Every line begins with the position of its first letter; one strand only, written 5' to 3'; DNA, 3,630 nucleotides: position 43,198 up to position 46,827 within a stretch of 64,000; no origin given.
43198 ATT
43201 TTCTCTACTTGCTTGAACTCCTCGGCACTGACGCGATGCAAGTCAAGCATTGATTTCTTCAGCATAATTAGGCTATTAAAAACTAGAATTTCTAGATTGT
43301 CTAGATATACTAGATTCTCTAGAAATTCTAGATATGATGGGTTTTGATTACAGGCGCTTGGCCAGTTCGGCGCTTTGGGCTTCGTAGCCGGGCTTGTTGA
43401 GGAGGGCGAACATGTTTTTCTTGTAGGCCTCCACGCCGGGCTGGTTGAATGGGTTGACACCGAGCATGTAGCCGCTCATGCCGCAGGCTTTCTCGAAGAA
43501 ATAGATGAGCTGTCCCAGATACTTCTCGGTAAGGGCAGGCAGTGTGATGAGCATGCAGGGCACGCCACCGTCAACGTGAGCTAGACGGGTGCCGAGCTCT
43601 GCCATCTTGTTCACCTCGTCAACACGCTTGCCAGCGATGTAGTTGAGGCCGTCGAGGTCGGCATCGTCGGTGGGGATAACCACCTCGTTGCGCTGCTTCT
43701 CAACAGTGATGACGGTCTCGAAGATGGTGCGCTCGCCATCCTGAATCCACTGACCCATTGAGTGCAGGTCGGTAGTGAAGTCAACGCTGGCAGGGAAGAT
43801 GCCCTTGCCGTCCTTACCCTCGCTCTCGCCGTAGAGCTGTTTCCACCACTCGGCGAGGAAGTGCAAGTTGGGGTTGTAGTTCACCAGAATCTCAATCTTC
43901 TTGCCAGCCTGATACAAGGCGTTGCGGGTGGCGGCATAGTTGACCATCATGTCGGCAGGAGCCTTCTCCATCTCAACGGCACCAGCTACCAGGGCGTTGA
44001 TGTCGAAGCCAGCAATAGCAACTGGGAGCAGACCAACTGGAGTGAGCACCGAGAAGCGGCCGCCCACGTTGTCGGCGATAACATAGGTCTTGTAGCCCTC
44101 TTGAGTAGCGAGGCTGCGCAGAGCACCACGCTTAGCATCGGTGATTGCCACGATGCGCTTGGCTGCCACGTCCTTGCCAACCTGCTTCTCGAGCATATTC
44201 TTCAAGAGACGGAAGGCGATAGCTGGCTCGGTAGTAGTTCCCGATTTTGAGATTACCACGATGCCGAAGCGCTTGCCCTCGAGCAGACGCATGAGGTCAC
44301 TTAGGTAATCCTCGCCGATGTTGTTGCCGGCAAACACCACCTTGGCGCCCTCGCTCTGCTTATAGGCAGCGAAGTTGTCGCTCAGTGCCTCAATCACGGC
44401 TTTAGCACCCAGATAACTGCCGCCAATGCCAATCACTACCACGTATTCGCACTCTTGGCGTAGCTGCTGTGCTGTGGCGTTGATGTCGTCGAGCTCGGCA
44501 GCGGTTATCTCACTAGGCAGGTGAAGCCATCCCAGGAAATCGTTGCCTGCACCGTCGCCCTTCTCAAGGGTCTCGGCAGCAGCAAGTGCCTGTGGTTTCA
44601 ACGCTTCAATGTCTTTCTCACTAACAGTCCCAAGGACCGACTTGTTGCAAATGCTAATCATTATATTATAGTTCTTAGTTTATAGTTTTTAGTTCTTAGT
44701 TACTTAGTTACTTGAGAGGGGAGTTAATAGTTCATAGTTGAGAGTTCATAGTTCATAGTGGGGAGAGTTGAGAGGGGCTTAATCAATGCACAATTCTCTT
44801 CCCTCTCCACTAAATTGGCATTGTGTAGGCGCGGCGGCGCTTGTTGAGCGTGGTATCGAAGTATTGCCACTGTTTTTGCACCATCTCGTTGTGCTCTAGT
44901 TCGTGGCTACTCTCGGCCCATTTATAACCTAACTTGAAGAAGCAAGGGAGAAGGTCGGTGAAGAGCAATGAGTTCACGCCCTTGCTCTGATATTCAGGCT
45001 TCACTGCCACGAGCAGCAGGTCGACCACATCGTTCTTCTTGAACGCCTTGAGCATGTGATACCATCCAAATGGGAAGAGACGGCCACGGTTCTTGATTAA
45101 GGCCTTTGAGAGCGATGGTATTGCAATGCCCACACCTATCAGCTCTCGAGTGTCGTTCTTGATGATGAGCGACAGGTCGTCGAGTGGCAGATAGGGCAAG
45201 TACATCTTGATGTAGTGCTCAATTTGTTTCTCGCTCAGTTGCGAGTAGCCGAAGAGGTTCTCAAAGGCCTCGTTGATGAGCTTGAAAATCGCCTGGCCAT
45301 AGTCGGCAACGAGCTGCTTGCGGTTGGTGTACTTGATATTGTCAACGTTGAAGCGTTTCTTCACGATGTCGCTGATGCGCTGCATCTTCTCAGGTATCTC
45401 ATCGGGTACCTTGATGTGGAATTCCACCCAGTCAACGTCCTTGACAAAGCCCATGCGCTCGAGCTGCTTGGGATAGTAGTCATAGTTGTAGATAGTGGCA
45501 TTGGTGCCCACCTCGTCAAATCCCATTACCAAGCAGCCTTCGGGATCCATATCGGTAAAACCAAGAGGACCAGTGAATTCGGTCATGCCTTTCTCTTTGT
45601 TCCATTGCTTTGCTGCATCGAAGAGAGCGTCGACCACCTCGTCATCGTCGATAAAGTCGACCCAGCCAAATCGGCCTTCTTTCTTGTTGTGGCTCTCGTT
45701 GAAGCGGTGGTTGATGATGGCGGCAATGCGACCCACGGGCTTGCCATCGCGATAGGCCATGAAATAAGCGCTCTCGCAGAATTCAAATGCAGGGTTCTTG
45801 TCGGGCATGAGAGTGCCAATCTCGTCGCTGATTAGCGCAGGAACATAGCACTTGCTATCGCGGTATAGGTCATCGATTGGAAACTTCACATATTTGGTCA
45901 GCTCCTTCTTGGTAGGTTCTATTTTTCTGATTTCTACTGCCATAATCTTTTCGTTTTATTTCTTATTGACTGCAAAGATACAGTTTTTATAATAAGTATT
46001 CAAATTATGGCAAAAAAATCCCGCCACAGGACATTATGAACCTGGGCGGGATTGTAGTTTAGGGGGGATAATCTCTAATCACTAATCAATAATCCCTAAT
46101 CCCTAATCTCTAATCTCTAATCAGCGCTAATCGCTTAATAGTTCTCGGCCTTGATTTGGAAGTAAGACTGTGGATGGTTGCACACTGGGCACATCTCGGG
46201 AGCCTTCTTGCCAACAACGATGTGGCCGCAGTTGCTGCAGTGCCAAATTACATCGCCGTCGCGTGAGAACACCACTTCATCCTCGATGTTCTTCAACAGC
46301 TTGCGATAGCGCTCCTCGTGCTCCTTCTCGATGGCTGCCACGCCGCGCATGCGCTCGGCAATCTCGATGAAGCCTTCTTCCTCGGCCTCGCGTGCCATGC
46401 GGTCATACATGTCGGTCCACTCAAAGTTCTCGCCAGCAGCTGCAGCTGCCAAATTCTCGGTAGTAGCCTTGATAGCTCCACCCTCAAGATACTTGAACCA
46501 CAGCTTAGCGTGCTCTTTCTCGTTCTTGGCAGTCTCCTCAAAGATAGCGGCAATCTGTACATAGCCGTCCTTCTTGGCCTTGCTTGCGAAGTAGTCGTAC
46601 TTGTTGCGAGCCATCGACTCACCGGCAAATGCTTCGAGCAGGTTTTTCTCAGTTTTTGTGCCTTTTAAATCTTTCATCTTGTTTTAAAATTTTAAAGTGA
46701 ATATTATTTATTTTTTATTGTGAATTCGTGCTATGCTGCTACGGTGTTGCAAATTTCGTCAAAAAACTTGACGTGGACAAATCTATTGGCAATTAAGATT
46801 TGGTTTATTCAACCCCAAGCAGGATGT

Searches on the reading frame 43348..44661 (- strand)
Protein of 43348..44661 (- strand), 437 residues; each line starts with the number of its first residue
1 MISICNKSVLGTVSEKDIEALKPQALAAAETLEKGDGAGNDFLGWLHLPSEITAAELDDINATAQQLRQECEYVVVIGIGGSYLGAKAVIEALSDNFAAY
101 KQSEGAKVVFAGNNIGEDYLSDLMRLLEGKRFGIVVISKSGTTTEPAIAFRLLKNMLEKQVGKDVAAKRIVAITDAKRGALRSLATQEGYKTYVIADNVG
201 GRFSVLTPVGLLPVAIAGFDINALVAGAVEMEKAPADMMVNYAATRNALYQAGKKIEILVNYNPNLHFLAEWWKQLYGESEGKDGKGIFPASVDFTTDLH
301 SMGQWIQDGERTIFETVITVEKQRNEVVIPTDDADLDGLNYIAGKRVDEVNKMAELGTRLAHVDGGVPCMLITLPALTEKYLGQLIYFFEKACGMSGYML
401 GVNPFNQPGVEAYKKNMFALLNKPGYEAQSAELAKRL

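Call 17: search_protein_families(library=pfam, proteins=[window:43348-44661:-])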
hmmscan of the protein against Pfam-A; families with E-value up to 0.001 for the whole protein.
window:43348-44661:- (437 aa): 1 family
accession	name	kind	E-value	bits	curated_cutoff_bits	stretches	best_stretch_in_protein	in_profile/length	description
PF00342.24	PGI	-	2e-26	93.1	22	1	70-415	95-460/486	Phosphoglucose isomerase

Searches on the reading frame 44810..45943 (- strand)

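Call 17: search_protein_families(library=pfam, proteins=[window:44810-45943:-])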
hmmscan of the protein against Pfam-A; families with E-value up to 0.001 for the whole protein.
window:44810-45943:- (377 aa): 1 family
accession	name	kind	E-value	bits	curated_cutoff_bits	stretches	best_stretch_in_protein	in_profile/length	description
PF00583.31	Acetyltransf_1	-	3.6e-05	24.4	20.7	0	266-340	42-93/116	Acetyltransferase (GNAT) family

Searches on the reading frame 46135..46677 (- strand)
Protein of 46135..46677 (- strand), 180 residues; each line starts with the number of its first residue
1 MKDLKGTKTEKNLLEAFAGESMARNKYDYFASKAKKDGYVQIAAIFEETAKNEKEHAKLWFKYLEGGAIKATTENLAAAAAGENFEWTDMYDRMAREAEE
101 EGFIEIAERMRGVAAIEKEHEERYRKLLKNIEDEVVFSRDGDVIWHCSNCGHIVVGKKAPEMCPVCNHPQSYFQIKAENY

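Call 17: search_protein_families(library=pfam, proteins=[window:46135-46677:-])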
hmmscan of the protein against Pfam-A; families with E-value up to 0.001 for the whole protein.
window:46135-46677:- (180 aa): 3 families
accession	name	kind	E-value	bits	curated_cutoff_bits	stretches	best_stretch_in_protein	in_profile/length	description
PF02915.23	Rubrerythrin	-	5.7e-24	85.5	22.8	1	11-128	1-137/137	Rubrerythrin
PF21349.2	RUBY_RBDX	-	7.8e-14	51.3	26.5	1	145-174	1-30/30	Rubrerythrin, rubredoxin-like domain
PF23458.2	DUF7130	-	1.3e-05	25.4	35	1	139-177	48-87/89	Domain of unknown function (DUF7130)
